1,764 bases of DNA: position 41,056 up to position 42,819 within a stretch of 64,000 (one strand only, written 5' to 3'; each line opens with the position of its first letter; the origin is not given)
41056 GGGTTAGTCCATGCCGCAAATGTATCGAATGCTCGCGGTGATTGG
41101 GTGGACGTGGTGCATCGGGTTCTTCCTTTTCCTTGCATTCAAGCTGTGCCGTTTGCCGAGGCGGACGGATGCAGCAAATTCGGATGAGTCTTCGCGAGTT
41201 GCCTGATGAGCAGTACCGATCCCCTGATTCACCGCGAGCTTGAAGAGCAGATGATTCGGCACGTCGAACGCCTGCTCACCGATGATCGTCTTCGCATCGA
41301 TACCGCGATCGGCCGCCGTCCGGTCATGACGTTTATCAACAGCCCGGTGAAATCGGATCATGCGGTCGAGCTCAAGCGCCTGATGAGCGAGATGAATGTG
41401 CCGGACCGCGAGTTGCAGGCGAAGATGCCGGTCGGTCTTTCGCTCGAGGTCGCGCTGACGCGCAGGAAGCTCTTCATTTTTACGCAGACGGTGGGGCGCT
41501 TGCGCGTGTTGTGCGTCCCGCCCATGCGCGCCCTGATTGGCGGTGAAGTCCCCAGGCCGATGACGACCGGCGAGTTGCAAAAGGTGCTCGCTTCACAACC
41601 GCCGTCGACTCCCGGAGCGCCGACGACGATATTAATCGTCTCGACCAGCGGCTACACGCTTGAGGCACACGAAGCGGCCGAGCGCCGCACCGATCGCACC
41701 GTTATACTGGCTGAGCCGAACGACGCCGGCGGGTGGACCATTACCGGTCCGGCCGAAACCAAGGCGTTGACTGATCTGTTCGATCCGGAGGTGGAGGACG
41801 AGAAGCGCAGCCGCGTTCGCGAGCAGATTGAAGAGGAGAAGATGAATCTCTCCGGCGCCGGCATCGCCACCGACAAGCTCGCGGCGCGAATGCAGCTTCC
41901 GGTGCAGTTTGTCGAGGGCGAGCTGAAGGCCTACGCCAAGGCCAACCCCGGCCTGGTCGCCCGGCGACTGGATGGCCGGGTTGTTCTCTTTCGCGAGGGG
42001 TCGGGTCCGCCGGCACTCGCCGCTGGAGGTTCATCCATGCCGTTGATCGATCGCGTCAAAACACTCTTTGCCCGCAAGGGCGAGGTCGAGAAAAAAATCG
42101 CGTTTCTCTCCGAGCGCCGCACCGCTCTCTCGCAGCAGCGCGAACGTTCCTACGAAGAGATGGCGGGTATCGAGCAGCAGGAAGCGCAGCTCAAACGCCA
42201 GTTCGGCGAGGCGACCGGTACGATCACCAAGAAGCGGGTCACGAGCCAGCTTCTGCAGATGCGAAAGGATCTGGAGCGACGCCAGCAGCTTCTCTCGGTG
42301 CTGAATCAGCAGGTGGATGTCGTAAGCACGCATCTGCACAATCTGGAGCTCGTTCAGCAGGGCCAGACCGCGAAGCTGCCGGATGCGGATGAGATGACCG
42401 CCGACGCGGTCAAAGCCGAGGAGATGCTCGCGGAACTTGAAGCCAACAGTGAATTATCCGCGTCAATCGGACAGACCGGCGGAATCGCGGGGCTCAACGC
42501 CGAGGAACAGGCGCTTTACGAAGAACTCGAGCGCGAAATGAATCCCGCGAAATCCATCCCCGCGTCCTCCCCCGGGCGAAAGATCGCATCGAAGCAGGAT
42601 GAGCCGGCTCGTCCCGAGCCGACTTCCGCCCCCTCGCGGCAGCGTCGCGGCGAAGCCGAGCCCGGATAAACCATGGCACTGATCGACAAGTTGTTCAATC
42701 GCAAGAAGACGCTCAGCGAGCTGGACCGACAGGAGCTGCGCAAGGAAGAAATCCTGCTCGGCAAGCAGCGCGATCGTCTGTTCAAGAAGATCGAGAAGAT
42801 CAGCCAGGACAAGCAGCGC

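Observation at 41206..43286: Tandem paralogous Snf7/ESCRT-III-like genes, the first fused to a roughly 270-aa unknown N-terminal region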

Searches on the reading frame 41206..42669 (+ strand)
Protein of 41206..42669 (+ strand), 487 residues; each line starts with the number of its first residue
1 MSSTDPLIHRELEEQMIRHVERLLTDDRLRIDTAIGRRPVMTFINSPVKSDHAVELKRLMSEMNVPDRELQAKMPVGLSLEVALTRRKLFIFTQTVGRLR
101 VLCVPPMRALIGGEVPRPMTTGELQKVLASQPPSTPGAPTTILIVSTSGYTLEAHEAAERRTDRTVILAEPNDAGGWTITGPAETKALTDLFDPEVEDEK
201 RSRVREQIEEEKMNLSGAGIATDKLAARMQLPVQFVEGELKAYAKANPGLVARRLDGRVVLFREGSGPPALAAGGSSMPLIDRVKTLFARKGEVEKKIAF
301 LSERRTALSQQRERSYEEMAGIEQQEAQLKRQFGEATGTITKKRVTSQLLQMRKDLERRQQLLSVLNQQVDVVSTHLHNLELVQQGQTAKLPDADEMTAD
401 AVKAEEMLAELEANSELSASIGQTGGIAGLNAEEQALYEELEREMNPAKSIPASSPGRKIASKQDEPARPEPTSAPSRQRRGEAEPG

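Call 5: search_protein_families(library=pfam, proteins=[window:41206-42669:+], max_evalue=10)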
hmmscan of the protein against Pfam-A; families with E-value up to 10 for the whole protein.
window:41206-42669:+ (487 aa): 2 families
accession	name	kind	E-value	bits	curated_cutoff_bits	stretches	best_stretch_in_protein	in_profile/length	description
PF04356.17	DUF489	-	0.016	15.7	26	1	310-391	43-126/192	Protein of unknown function (DUF489)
PF04632.18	FUSC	-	6.2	5.7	30.9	1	295-396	187-268/660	Fusaric acid resistance protein family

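Call 6: search_protein_families(library=ncbifam, proteins=[window:41206-42669:+], max_evalue=10)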
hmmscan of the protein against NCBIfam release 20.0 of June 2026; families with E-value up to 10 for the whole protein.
window:41206-42669:+ (487 aa): 5 families
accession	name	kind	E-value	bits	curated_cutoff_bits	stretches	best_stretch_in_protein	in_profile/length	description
TIGR02169.1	SMC_prok_A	equivalog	0.00063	17.5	729.4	1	284-446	663-823/1165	chromosome segregation protein SMC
NF045487.1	ASRP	equivalog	0.18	10.3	300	1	286-427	129-271/593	archaea-specific SMC-related protein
NF045778.1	gas_vesic_GvpL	equivalog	0.22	11.2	200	1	297-415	110-227/260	gas vesicle protein GvpL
NF033950.0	Cas12c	equivalog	0.85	7.1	250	1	289-412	439-567/1246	type V CRISPR-associated protein Cas12c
NF033930.1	pneumo_PspA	exception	6.8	5.3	850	0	294-477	190-379/659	pneumococcal surface protein A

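Call 7: find_homologous_proteins(query=window:41206-42669:+)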
Query window:41206-42669:+ (487 aa): 677 proteins with E <= 0.001 among 8000 candidates; the best 120 are listed.
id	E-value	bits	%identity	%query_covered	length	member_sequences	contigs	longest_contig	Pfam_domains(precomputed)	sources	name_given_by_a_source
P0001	0.0e+0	1036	100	100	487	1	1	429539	-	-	-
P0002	3.2e-254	862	83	100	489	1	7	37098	-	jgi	jgi:hypothetical protein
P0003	1.4e-253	859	83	100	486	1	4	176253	-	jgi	jgi:hypothetical protein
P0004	2.8e-253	858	83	100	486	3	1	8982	-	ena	-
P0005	7.1e-252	854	82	100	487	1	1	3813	-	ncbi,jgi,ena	jgi:hypothetical protein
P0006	7.2e-249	844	82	100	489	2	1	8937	-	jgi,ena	-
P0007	5.9e-246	834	81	100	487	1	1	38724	-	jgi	jgi:hypothetical protein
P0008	2.2e-244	829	79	100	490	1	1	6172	-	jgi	jgi:hypothetical protein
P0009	1.0e-214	731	73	99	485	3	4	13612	-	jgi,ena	jgi:hypothetical protein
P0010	4.8e-213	726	70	99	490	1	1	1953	-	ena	-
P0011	1.8e-212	724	73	99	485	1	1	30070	-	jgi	jgi:hypothetical protein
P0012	1.3e-194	665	69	97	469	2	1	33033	-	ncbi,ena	-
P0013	6.8e-194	663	65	100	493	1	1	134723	-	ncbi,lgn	-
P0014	1.9e-193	661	66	100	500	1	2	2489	-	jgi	-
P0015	3.5e-193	660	65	100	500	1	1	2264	-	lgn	-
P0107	8.9e-178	610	59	100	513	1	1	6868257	-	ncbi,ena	-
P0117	2.1e-176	605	63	92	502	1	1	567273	-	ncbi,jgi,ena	jgi:hypothetical protein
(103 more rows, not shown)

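Call 16: search_solved_structures(query=A2, max_evalue=10, show_alignments=2)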
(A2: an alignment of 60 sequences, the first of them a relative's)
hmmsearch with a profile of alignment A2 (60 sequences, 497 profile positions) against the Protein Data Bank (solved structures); distinct sequences matched with E-value up to 10: 5.
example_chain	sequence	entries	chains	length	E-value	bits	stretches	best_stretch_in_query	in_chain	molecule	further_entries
5g6u_A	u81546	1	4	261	0.021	16.4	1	306-372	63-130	LANGERIN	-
7wz8_C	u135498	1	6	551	0.071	14.6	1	306-372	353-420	SNAP-tag,C-type lectin domain family 4 member K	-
9r1o_A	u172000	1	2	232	0.26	12.8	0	275-333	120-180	sc-apCC-6-DPH-NR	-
6klu_B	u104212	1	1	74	2.5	9.6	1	294-345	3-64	Troponin T, cardiac muscle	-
6klt_B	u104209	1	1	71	2.8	9.4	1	294-345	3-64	Troponin T, cardiac muscle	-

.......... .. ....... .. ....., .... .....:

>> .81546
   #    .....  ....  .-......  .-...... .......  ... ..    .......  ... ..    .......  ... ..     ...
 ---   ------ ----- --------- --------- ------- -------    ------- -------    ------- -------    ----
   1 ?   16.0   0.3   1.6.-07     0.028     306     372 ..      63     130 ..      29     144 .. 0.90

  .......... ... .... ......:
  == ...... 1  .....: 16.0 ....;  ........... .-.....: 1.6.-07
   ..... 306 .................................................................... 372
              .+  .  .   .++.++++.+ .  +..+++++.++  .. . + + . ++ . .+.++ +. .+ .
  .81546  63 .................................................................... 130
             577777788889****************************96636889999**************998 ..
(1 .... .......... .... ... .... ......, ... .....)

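Call 27: predict_structure(alignment_id=A2)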
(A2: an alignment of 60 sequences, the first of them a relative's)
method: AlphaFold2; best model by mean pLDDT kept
length: 487 residues; sequences in the alignment: 60
mean_pLDDT: 78.2   pTM: 0.53
mean pLDDT of the five models: 78.2, 76.4, 76.1, 74.8, 72.8
residues with pLDDT >= 90: 182; 70-90: 175; 50-70: 56; < 50: 74
segments of 3 or more residues with pLDDT < 50: 272-279, 283-285, 387-393, 420-428, 446-485
pLDDT, mean of each block of 10 residues (from residue 1): 85 95 92 90 92 94 93 95 92 94 95 94 94 89 95 90 92 89 87 86 89 85 89 90 91 88 72 43 50 73 84 90 88 83 83 86 83 80 59 50 60 53 46 68 55 36 35 37 43
secondary structure, 60 per line:
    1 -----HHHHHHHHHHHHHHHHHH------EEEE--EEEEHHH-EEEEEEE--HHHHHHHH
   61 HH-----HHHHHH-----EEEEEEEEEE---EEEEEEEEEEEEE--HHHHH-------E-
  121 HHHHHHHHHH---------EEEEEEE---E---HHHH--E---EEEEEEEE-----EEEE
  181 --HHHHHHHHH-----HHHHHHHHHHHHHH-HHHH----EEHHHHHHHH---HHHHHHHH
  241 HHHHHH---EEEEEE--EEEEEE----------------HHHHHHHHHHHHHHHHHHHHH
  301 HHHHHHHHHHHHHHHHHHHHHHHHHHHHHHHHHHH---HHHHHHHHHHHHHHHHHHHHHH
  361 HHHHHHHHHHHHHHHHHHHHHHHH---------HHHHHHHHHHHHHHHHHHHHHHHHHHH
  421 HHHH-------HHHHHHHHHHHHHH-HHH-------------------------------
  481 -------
elements in order: H6-23 E30-33 E36-39 E44-50 H53-62 H68-73 E79-88 E92-104 H107-111 H121-130 E140-146 H154-157 E164-171 E177-180 H183-191 H197-210 H212-215 H222-229 H233-246 E250-255 E258-263 H280-335 H339-384 H394-424 H432-445

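Call 30: fold_search(model_id=the predicted structure, library=pdb)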
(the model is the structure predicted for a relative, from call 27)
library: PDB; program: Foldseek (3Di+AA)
matches with E <= 10: 405; with E <= 0.001: 0
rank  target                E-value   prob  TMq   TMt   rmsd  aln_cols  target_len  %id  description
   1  6az6_A                7.7e-02  0.63  0.12  0.26  20.9       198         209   17  Streptococcus agalactiae GntR (released 2017-12-20)
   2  6az6_B                1.9e-01  0.47  0.12  0.26  21.0       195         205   17  Streptococcus agalactiae GntR (released 2017-12-20)
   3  4ilo_A                2.0e-01  1.00  0.22  0.44  32.0       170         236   15  2.12A resolution structure of CT398 from Chlamydia trachomatis (released 2014-01-01)
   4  8qbs                  2.3e-01  0.28  0.09  0.20  37.0       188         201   16  Cryo-EM structure of Vipp1-F197K/L200K helical filament with lattice 1 (Vipp1-F197K/L200K_L1) (released 2024-09-11)
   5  9jpj_C                2.6e-01  0.23  0.12  0.23  20.6       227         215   16  Crystal structure of DhdR in complex with DNA (released 2024-11-06)
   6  9ftl_A                2.9e-01  0.91  0.17  0.48  39.9       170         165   19  Asgard ESCRT-IIIB filament structure (released 2025-04-16)
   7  9fso_F                3.1e-01  0.28  0.13  0.19  22.0       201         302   13  Human RNA Polymerase III Class III Open Pre-initiation Complex 1 (OC1) (released 2025-01-15)
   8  8iue_P                3.4e-01  0.47  0.13  0.20  16.2       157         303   13  RNA polymerase III pre-initiation complex melting complex 1 (released 2023-05-24)
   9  9ftl_a                3.8e-01  0.84  0.17  0.46  41.0       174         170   19  Asgard ESCRT-IIIB filament structure (released 2025-04-16)
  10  3na7                  3.8e-01  0.66  0.15  0.28  30.4       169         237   13  2.2 Angstrom Structure of the HP0958 Protein from Helicobacter pylori CCUG 17874 (released 2010-09-22)
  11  5xg2                  3.8e-01  0.51  0.15  0.26  44.7       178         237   18  Crystal structure of a coiled-coil segment (residues 345-468 and 694-814) of Pyrococcus yayanosii Smc (released 2017-06-07)
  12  7o3w_A                3.8e-01  0.41  0.13  0.26  34.5       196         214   16  Structural basis for VIPP1 oligomerization and maintenance of thylakoid membrane integrity (released 2021-06-30)
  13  7zcg_A                4.0e-01  0.90  0.17  0.47  36.0       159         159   13  CHMP2A-CHMP3 heterodimer (430 Angstrom diameter) (released 2023-01-18)
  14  3w6j_B                4.0e-01  0.80  0.11  0.28   8.6        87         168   15  Crystal structure of ScpAB core complex (released 2013-04-24)
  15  8qhx                  4.0e-01  0.38  0.11  0.27  50.1       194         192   16  280A Vipp1 H1-6 helical tubes in the presence of EPL (released 2024-09-18)
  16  3w6j_C                4.3e-01  0.77  0.11  0.28   7.3        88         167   15  Crystal structure of ScpAB core complex (released 2013-04-24)
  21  3w6j_F                5.3e-01  0.69  0.12  0.29   6.9        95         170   14  Crystal structure of ScpAB core complex (released 2013-04-24)
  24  3w6j_E                5.9e-01  0.84  0.11  0.29   3.4        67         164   15  Crystal structure of ScpAB core complex (released 2013-04-24)
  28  1smt_A                6.6e-01  0.87  0.10  0.42   3.5        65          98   14  SMTB REPRESSOR FROM SYNECHOCOCCUS PCC7942 (released 1997-12-03)
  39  2dk5_MODEL_1_A        8.3e-01  0.69  0.11  0.47   5.9        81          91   18  Solution structure of Winged-Helix domain in RNA polymerase III 39KDa polypeptide (released 2006-10-06)
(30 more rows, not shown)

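Call 41: find_encoding_contigs(protein=P0107, flank=8000, max_places=2)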
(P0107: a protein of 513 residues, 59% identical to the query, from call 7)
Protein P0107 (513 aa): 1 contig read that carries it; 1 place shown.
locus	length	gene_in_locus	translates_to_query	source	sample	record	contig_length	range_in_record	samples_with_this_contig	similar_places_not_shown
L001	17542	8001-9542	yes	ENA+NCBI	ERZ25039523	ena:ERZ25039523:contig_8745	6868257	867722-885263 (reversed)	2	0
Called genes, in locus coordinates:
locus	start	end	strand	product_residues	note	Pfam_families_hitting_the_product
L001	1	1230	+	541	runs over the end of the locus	-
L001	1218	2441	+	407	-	-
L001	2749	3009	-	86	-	-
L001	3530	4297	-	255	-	PF00069:Pkinase, PF07714:PK_Tyr_Ser-Thr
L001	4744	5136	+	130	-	-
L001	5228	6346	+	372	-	PF00069:Pkinase, PF07714:PK_Tyr_Ser-Thr, PF13248:Zn_ribbon_3 (faint), PF24460:DUF7575 (faint), PF12773:DZR, PF13240:Zn_Ribbon_1 (weak)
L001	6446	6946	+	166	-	-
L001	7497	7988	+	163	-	-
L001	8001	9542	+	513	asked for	-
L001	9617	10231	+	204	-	-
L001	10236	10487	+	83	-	-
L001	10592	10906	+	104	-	-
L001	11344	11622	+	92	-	-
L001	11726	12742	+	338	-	PF06782:UPF0236 (weak)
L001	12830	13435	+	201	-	-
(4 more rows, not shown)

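Call 42: find_encoding_contigs(protein=P0117, flank=8000, max_places=2)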
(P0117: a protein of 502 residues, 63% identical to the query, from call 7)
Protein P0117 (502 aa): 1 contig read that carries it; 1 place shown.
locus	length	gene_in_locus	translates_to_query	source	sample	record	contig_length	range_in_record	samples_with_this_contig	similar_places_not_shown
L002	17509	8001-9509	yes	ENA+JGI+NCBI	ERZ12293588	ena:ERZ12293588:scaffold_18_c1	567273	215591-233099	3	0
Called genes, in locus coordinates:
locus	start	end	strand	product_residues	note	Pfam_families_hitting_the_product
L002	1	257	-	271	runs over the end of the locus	PF00483:NTP_transferase, PF12804:NTP_transf_3 (faint)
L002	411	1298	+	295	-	PF00106:adh_short, PF08643:DUF1776, PF08659:KR, PF13561:adh_short_C2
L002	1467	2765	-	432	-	PF00364:Biotin_lipoyl, PF02817:E3_binding, PF00198:2-oxoacid_dh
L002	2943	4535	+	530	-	-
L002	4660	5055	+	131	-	-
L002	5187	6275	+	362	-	PF00069:Pkinase, PF07714:PK_Tyr_Ser-Thr, PF17032:Zn_ribbon_15 (faint), PF12773:DZR, PF13240:Zn_Ribbon_1 (faint), PF13248:Zn_ribbon_3 (faint)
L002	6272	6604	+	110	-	-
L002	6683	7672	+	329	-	PF13240:Zn_Ribbon_1 (weak)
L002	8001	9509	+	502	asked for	-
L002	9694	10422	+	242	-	PF20360:DUF6655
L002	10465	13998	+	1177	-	PF05170:AsmA (weak), PF05359:DUF748, PF13116:YhdP (faint)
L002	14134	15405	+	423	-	PF00067:p450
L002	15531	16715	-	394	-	PF00437:T2SSE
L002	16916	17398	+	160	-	-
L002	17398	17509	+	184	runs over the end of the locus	PF00994:MoCF_biosynth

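Call 65: search_protein_families(library=padloc, proteins=[window:41206-42669:+], max_evalue=0.01)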
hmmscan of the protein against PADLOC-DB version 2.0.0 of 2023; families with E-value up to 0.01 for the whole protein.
window:41206-42669:+ (487 aa): 0 families

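Call 74: fold_search(model_id=the predicted structure, library=viral)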
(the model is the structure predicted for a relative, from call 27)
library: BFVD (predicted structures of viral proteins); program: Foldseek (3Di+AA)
matches with E <= 10: 617; with E <= 0.001: 0
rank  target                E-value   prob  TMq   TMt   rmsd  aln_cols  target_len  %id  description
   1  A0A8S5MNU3            7.9e-03  0.75  0.09  0.16  43.7       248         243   16  Ubiquinol-cytochrome C chaperone [Siphoviridae sp. ctZZK17]
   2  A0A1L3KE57            1.8e-02  0.30  0.14  0.10  31.2       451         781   13  (no name in the UniProt tables at hand)
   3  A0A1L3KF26            2.4e-02  0.44  0.14  0.09  27.8       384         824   12  (no name in the UniProt tables at hand)
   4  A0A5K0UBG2            2.5e-02  0.80  0.16  0.13  25.8       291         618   12  Uncharacterized protein [Yasminevirus sp. GU-2018]
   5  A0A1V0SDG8            2.8e-02  0.51  0.14  0.17  19.6       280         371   10  Caspase domain protein [Indivirus ILV1]
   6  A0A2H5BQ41            3.0e-02  0.85  0.16  0.26  51.0       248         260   15  Uncharacterized protein [Vibrio phage Vp_R1]
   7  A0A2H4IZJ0            4.6e-02  0.85  0.17  0.30  22.8       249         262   10  Uncharacterized protein [uncultured Caudovirales phage]
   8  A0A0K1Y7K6            4.9e-02  0.41  0.17  0.15  39.0       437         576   12  (no name in the UniProt tables at hand)
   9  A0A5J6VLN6            5.7e-02  0.82  0.16  0.24  16.8       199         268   14  Snf7 family protein [Megaviridae environmental sample]
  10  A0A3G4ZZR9            6.1e-02  0.69  0.13  0.08  28.2       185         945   10  Ankyrin repeat protein (Fragment) [Faunusvirus sp.]
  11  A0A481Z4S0            7.1e-02  0.60  0.16  0.20  10.0       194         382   10  DNA-directed RNA polymerase subunit 5 [Pithovirus LCPAC201]
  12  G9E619                8.4e-02  0.41  0.11  0.05  47.3       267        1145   13  DUF5855 domain-containing protein [Micromonas pusilla virus SP1]
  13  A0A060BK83            8.4e-02  0.30  0.13  0.06  28.8       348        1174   15  Putative phage protein [Podophage Lau218]
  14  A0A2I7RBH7            9.4e-02  0.89  0.18  0.28  45.2       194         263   12  Coil containing protein [Vibrio phage 1.152.O._10N.222.46.E1]
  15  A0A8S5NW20            1.1e-01  0.69  0.16  0.13  13.4       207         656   15  Minor tail protein [Siphoviridae sp. ctVzN31]
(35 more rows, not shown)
